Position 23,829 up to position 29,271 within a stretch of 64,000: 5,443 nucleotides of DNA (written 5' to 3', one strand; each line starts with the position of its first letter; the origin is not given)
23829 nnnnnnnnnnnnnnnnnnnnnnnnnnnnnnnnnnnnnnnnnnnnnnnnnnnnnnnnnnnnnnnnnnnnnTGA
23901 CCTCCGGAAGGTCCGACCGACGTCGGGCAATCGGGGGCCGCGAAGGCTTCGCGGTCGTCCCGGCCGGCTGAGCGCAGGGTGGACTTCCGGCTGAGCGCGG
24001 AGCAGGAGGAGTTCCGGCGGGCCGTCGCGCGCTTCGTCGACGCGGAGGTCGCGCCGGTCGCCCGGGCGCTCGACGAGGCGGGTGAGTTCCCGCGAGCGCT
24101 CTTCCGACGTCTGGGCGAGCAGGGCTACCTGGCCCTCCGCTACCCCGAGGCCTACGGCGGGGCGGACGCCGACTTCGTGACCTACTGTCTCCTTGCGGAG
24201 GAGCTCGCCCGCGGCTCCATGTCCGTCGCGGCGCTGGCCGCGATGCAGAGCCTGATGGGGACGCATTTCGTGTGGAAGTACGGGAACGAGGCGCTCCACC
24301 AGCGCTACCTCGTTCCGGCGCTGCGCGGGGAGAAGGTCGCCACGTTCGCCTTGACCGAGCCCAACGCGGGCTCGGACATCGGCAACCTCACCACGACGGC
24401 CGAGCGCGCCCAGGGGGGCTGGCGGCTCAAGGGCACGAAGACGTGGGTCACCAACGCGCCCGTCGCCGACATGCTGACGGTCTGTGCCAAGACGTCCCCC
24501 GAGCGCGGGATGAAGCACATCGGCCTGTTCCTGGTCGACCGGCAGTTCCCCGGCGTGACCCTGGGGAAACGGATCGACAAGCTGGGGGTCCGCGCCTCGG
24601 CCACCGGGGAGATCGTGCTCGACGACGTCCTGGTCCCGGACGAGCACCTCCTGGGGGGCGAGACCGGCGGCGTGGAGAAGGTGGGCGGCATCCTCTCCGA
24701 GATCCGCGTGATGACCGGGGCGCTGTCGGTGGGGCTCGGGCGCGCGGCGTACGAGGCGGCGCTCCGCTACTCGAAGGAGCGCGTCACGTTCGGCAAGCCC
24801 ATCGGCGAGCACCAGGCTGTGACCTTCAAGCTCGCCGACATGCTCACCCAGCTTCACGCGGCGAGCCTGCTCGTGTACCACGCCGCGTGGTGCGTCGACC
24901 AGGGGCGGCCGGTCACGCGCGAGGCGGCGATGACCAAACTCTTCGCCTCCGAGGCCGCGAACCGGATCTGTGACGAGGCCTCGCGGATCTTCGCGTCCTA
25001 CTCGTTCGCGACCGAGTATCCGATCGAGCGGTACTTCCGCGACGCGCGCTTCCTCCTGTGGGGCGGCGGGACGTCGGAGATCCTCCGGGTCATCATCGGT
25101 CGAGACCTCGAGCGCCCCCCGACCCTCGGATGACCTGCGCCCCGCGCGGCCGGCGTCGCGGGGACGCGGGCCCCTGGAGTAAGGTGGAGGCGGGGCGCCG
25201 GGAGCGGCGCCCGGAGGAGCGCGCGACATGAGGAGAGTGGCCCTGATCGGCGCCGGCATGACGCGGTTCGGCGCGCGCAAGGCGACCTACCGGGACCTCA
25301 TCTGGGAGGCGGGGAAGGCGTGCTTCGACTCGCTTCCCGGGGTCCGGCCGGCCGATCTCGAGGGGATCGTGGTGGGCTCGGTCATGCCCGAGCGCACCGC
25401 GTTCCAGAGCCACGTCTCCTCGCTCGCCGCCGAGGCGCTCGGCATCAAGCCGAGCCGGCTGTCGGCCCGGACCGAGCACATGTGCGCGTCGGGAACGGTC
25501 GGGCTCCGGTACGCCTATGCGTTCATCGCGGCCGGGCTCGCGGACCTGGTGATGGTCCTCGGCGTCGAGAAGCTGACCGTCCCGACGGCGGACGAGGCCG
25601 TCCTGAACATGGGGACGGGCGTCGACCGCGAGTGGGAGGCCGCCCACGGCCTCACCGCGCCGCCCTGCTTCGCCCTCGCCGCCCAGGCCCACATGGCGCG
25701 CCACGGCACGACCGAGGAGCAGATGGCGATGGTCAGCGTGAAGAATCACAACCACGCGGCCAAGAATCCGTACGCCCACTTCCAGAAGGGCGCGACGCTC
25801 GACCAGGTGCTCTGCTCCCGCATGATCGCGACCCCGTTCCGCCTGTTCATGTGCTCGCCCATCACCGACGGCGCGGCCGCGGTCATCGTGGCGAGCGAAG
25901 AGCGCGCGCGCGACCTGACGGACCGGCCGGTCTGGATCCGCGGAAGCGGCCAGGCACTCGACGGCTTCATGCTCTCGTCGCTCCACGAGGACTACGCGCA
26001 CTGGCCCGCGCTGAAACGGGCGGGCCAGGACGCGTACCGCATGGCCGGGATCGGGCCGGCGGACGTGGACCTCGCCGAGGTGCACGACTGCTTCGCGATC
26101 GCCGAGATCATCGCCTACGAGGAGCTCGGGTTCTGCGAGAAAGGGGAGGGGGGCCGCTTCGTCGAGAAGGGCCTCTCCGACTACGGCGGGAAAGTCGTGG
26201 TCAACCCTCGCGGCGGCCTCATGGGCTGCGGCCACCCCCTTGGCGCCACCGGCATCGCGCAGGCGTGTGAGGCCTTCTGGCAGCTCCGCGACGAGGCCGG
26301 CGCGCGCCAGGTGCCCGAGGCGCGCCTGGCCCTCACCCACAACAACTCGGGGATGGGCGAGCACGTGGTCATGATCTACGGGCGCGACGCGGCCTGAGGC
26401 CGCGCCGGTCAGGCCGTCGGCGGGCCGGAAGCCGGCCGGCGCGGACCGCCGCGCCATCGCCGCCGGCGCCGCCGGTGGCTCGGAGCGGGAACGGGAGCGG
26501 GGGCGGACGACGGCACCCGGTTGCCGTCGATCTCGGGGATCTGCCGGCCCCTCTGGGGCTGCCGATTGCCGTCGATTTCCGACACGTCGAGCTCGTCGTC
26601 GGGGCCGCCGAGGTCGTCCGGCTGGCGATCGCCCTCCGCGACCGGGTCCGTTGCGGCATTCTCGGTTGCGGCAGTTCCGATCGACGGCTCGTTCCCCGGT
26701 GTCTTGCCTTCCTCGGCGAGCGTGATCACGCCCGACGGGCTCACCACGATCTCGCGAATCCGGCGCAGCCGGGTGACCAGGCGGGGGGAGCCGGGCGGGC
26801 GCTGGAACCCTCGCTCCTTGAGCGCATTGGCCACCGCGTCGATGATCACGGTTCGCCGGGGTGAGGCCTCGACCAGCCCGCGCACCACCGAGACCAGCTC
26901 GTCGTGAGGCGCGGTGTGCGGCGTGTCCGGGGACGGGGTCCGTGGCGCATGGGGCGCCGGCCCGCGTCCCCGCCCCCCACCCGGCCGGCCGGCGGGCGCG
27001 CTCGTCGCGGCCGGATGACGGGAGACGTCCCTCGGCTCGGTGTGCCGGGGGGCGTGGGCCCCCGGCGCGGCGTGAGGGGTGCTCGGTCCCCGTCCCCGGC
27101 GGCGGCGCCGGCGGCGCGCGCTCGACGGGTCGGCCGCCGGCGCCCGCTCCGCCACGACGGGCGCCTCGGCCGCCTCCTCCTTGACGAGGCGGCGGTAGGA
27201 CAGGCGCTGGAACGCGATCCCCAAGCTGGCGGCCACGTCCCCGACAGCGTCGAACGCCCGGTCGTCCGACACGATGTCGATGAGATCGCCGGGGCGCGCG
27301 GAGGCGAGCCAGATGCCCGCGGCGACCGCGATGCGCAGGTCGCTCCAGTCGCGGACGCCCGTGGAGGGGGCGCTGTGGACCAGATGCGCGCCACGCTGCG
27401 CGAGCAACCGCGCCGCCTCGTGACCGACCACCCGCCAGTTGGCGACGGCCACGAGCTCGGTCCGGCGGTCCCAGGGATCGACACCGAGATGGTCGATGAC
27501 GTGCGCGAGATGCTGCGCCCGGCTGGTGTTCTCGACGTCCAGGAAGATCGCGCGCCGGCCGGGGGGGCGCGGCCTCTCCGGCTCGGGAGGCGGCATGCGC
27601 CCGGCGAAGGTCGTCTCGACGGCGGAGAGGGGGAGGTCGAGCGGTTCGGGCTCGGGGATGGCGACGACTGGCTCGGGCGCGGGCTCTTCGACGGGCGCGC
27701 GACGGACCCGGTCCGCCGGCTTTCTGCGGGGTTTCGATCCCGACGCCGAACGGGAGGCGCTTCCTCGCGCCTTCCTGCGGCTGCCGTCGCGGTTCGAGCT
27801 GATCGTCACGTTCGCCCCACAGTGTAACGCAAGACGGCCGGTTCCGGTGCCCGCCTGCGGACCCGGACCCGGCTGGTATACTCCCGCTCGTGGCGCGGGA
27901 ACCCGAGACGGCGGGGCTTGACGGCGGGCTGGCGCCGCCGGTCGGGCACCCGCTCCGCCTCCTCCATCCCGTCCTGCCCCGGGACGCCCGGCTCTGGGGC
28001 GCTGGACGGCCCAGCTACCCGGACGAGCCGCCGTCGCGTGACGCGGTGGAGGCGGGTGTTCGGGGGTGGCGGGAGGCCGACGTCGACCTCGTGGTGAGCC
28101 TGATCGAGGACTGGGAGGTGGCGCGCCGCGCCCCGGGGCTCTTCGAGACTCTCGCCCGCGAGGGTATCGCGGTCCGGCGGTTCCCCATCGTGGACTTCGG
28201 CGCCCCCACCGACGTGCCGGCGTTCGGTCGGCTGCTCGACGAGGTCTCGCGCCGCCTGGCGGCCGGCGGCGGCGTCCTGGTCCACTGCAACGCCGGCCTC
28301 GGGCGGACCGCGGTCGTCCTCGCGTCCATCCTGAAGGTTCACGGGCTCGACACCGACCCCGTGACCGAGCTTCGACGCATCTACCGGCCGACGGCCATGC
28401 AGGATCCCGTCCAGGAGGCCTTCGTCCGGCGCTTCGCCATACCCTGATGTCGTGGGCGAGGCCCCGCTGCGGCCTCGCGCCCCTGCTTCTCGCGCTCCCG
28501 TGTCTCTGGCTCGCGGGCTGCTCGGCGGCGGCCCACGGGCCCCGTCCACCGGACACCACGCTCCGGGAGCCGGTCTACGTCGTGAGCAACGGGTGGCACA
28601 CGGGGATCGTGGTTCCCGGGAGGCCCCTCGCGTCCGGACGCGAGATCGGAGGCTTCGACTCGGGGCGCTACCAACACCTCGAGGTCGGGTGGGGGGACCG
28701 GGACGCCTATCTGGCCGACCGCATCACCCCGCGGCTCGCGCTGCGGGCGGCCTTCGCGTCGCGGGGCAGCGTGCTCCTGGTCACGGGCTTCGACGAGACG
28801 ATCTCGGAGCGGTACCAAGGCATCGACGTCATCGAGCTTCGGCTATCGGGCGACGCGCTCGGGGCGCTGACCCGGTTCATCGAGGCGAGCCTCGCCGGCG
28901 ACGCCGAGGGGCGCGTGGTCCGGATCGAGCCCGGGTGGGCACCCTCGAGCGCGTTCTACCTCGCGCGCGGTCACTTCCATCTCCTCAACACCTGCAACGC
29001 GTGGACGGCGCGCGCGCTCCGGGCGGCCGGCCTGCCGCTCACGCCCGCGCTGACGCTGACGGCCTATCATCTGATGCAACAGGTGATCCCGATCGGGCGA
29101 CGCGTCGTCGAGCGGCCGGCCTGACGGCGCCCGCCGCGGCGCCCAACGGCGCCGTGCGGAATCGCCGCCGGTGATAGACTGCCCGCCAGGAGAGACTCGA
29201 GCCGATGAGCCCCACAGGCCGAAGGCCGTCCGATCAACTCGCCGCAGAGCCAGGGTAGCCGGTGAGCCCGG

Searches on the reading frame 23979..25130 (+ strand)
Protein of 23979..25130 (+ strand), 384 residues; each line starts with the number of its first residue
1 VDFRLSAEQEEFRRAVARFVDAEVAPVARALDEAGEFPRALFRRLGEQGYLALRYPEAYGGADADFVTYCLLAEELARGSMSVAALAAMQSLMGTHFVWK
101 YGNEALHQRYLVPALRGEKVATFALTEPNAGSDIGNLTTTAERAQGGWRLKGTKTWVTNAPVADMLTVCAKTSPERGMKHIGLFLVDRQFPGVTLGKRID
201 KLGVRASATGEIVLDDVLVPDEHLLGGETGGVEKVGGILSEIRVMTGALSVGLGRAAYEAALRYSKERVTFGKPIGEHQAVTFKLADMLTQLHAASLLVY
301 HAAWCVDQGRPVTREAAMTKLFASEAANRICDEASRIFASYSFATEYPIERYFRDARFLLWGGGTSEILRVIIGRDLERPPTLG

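Call 60: search_protein_families(library=ncbifam, proteins=[window:23979-25130:+], max_evalue=0.00001)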
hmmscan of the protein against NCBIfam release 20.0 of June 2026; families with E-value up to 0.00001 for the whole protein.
window:23979-25130:+ (384 aa): 23 families
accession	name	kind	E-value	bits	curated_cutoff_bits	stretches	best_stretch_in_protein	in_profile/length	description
NF042972.1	AcrlCoAredClosAcrC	equivalog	3.3e-95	318.9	640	1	1-377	1-376/378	acryloyl-CoA reductase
NF045552.1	GlutCoADH_Des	equivalog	6.8e-87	292.2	470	1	1-376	1-378/387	glutaryl-CoA dehydrogenase Acd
NF043006.1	CyhCrbnylCoADH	equivalog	4.3e-80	269.5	650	1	13-377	9-375/380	cyclohexane-1-carbonyl-CoA dehydrogenase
NF042439.1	SulpropCoADesulf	equivalog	1.1e-71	241.5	600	1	16-375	4-368/379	3-sulfinopropanoyl-CoA desulfinase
NF008997.0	PRK12341.1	equivalog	2.1e-70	237.7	537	1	1-377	1-376/382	acyl-CoA dehydrogenase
NF053553.1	prodigi_MBC_PigA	equivalog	9.5e-69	232.3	500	1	1-377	1-379/381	prodigiosin MBC biosynthesis dehydrogenase PigA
NF058590.1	AcCoDHFadEBacil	equivalog_domain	3.5e-68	230.6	600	1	5-375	21-408/586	acyl-CoA dehydrogenase FadE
NF045652.1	ProlPCPDhRedW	equivalog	1.2e-63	215.2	650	1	7-376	2-372/376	L-prolyl-[peptidyl-carrier protein] dehydrogenase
TIGR03207.1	cyc_hxne_CoA_dh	equivalog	5.3e-63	213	575.35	1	6-376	2-370/372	cyclohexanecarboxyl-CoA dehydrogenase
NF002885.1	PRK03354.1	equivalog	7.4e-58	196.4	540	1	1-377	1-373/378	crotonobetainyl-CoA dehydrogenase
NF052270.1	Staph_DH_FadE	equivalog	1.2e-41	142.7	600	1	12-377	28-393/400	acyl-CoA dehydrogenase FadE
NF049984.1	Rv1679_FadE16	equivalog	2.9e-31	109.1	600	1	26-368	14-356/371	Rv1679 family acyl-CoA dehydrogenase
TIGR03203.1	pimD_small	equivalog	6.1e-30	104.6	652.7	1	2-355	1-354/378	pimeloyl-CoA dehydrogenase small subunit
NF007000.1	PRK09463.1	subfamily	9.6e-29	100.2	600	1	18-338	49-393/726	acyl-CoA dehydrogenase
TIGR04022.1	sulfur_SfnB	equivalog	4.5e-28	98.2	430.9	1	15-357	12-360/391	SfnB family sulfur acquisition oxidoreductase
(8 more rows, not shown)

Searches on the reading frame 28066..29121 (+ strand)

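Call 60: search_protein_families(library=ncbifam, proteins=[window:28066-29121:+], max_evalue=0.00001)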
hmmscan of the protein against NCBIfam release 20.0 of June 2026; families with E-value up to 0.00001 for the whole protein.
window:28066-29121:+ (352 aa): 1 family
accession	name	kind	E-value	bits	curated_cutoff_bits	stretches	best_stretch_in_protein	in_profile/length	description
TIGR02117.1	chp_urease_rgn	hypoth_equivalog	1.6e-31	109.4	131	1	162-338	24-207/208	TIGR02117 family protein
